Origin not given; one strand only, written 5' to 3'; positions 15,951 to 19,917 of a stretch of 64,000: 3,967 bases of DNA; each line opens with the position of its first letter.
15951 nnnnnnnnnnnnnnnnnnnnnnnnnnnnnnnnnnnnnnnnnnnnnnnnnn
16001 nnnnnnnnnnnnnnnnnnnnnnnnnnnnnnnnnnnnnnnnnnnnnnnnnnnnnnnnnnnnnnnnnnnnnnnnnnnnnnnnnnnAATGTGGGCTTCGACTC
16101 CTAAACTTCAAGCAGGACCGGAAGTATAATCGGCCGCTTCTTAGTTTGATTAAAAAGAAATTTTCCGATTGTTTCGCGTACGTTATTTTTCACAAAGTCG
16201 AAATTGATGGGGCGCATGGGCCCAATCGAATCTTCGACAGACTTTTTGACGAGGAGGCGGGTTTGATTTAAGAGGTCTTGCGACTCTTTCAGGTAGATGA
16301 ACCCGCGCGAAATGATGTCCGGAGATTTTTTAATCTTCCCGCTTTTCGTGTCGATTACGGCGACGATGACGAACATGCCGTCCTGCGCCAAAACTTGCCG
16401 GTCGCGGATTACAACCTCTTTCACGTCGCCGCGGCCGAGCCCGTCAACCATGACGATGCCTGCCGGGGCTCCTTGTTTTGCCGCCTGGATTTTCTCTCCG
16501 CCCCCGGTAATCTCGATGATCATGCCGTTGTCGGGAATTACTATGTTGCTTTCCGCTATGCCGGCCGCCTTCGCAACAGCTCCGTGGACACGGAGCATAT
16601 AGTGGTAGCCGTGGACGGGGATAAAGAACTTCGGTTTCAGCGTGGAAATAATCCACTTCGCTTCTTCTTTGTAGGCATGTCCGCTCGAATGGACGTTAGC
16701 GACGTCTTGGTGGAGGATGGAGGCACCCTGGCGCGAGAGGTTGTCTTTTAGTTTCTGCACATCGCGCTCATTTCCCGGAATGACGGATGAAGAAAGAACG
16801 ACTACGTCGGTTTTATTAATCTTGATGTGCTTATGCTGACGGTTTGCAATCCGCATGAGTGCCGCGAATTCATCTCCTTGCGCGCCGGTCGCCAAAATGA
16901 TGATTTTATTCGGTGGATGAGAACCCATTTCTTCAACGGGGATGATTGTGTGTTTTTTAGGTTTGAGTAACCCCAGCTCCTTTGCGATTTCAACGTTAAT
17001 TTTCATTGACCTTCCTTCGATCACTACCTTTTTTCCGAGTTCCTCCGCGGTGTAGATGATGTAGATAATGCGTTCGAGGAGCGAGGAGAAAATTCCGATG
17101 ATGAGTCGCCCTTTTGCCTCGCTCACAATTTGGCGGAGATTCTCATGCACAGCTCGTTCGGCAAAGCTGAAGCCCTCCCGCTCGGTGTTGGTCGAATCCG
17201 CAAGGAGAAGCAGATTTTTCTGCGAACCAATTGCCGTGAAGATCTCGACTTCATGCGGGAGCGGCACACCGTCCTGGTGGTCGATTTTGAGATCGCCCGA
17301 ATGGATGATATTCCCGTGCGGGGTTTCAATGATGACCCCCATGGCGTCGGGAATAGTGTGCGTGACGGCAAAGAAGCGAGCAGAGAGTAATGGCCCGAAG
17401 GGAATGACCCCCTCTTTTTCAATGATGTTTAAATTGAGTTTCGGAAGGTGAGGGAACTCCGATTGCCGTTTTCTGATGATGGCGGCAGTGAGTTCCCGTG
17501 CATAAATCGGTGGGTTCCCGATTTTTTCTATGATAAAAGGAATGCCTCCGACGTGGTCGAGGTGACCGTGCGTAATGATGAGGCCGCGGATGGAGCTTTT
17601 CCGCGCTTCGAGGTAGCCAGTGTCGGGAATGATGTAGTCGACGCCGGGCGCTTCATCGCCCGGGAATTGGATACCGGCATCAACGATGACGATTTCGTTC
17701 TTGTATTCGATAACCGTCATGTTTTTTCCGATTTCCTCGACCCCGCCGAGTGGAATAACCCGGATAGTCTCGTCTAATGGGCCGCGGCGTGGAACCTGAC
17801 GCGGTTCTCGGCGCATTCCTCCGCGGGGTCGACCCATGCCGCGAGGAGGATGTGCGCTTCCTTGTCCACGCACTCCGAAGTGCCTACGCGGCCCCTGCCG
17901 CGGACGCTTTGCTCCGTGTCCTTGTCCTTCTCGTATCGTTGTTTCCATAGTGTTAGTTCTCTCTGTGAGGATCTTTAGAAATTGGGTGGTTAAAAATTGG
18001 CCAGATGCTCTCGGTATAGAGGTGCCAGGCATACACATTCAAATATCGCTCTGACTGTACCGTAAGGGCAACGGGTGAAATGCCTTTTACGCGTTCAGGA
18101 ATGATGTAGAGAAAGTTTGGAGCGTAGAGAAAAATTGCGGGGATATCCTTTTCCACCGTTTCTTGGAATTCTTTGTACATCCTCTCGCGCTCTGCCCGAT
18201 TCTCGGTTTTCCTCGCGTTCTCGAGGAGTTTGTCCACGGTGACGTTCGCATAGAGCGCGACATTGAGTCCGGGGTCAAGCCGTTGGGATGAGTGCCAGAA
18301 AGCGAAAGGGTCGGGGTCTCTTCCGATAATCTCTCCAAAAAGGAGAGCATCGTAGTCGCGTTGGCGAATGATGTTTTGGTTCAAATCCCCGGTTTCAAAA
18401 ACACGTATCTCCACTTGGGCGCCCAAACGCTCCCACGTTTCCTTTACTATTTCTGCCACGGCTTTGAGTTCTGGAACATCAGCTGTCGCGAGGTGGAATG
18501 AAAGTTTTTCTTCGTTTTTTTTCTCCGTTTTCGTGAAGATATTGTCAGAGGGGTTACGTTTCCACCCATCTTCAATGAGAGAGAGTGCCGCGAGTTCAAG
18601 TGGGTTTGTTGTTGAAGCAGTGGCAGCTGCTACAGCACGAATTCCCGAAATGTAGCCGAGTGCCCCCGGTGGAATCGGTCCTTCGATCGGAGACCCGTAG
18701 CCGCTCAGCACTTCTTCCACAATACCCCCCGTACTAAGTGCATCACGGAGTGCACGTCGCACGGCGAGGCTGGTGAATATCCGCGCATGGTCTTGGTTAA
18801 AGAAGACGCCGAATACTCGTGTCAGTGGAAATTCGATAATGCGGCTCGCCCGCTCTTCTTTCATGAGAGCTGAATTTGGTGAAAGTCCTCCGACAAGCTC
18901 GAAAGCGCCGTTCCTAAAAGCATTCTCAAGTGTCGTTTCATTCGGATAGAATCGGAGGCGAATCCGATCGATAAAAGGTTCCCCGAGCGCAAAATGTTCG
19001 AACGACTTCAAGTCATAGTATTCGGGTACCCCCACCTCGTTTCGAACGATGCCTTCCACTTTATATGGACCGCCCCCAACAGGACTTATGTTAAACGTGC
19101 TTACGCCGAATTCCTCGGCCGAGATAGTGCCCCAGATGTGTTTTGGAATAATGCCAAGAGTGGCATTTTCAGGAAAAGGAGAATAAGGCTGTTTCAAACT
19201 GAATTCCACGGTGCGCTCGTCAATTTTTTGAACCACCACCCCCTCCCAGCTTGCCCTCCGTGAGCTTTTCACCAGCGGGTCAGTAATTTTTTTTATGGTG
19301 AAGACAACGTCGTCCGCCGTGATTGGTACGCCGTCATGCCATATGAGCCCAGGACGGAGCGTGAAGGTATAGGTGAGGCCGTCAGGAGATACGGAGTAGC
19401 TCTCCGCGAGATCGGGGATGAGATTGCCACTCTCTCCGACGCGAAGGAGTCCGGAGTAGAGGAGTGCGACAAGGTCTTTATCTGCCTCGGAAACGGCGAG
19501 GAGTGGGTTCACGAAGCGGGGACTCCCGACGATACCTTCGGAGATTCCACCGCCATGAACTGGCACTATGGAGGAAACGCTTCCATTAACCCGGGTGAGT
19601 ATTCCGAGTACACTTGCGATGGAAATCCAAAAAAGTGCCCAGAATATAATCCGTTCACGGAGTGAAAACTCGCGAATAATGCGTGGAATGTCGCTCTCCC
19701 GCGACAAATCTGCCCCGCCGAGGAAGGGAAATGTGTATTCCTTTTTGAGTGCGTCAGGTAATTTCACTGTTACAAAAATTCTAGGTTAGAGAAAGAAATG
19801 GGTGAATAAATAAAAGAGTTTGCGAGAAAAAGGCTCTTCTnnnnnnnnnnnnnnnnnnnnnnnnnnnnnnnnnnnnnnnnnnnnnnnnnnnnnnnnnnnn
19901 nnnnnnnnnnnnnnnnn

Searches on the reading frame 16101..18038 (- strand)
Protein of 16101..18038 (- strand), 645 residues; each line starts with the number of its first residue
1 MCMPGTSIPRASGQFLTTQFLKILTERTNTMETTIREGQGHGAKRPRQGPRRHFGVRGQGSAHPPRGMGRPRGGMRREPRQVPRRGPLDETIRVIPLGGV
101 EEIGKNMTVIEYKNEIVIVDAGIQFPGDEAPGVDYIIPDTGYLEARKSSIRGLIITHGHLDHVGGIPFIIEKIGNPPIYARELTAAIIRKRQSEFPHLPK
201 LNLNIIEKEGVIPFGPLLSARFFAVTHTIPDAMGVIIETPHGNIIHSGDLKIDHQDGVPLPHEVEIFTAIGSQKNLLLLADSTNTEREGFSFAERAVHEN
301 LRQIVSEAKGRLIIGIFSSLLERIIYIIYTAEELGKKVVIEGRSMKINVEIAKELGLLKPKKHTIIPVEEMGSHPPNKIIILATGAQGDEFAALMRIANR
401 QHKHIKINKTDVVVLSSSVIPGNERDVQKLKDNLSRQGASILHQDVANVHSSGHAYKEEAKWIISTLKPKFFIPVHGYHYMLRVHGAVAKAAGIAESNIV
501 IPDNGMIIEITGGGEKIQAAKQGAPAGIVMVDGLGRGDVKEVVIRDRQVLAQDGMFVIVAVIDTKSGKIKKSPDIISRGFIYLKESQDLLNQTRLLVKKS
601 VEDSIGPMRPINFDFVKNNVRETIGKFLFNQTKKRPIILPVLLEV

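Call 11: search_protein_families(library=pfam, proteins=[window:16101-18038:-], max_evalue=0.00001)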
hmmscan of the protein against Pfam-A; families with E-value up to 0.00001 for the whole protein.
window:16101-18038:- (645 aa): 5 families
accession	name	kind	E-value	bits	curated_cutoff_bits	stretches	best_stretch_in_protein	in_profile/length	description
PF22505.1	RNase_J_b_CASP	-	1.1e-39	135.6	27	1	309-434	1-126/126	Ribonuclease J, beta-CASP domain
PF17770.6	RNase_J_C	-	1.2e-25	90.9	23.8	1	543-645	1-102/102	Ribonuclease J C-terminal domain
PF00753.33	Lactamase_B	-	4.3e-14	53.3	22.7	1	105-256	6-156/196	Metallo-beta-lactamase superfamily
PF12706.13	Lactamase_B_2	-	2.5e-13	50.5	27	1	146-252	25-145/200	Beta-lactamase superfamily domain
PF07521.17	RMMBL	-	1.8e-07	31.5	21.6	1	446-493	8-57/63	Zn-dependent metallo-hydrolase RNA specificity domain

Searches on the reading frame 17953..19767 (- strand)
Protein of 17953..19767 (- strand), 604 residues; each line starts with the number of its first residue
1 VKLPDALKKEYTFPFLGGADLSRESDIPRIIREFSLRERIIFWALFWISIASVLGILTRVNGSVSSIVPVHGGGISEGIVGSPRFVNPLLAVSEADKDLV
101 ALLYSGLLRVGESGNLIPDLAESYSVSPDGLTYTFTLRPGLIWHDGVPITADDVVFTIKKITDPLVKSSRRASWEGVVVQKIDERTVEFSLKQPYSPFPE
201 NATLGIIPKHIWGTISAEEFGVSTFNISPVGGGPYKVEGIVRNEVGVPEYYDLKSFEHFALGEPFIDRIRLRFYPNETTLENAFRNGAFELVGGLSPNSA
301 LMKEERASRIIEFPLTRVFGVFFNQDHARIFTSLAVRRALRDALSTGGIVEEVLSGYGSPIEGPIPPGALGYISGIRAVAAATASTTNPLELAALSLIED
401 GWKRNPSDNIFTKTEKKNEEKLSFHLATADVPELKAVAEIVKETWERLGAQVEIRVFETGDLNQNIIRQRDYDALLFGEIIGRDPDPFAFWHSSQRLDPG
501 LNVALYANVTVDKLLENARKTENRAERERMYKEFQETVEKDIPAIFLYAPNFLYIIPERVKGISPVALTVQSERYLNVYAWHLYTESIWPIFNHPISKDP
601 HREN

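Call 11: search_protein_families(library=pfam, proteins=[window:17953-19767:-], max_evalue=0.00001)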
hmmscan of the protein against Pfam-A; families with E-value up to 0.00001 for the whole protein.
window:17953-19767:- (604 aa): 1 family
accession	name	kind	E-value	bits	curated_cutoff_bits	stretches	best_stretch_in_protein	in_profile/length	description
PF00496.27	SBP_bac_5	-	5.5e-64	217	32.4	1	116-492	2-358/368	Bacterial extracellular solute-binding proteins, family 5 Middle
